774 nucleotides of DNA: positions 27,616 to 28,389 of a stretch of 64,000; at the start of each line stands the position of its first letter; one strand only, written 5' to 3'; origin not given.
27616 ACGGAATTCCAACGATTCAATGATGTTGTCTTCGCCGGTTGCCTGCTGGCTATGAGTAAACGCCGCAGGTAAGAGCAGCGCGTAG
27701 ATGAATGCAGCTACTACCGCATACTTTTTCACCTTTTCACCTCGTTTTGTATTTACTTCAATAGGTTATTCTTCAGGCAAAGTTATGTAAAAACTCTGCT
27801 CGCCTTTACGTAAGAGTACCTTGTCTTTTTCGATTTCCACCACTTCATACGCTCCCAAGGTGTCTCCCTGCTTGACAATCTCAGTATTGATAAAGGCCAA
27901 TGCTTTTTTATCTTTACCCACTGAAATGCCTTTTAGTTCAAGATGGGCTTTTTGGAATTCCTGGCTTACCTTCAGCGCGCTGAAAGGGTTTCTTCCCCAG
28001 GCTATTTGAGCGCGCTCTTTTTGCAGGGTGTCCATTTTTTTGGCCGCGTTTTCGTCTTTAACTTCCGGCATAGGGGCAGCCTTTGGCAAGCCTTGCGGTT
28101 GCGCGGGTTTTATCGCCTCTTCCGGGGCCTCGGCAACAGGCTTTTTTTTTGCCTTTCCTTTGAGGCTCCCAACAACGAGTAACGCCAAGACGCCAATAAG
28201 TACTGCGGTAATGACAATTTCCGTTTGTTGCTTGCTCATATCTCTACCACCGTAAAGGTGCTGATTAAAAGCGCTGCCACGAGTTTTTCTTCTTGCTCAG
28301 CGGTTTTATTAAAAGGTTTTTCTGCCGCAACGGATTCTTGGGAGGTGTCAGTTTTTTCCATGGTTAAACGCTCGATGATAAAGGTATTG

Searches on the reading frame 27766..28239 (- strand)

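Call 19: search_protein_families(library=pfam, proteins=[window:27766-28239:-], max_evalue=0.01)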
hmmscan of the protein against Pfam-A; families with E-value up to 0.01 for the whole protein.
window:27766-28239:- (157 aa): 2 families
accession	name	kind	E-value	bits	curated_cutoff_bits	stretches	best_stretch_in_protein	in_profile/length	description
PF23862.1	CdsD_C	-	0.00024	21.5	27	1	101-146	4-49/56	CdsD C-terminal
PF16537.11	T2SSB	-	0.0023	18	28.4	1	116-152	21-58/60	Type II secretion system protein B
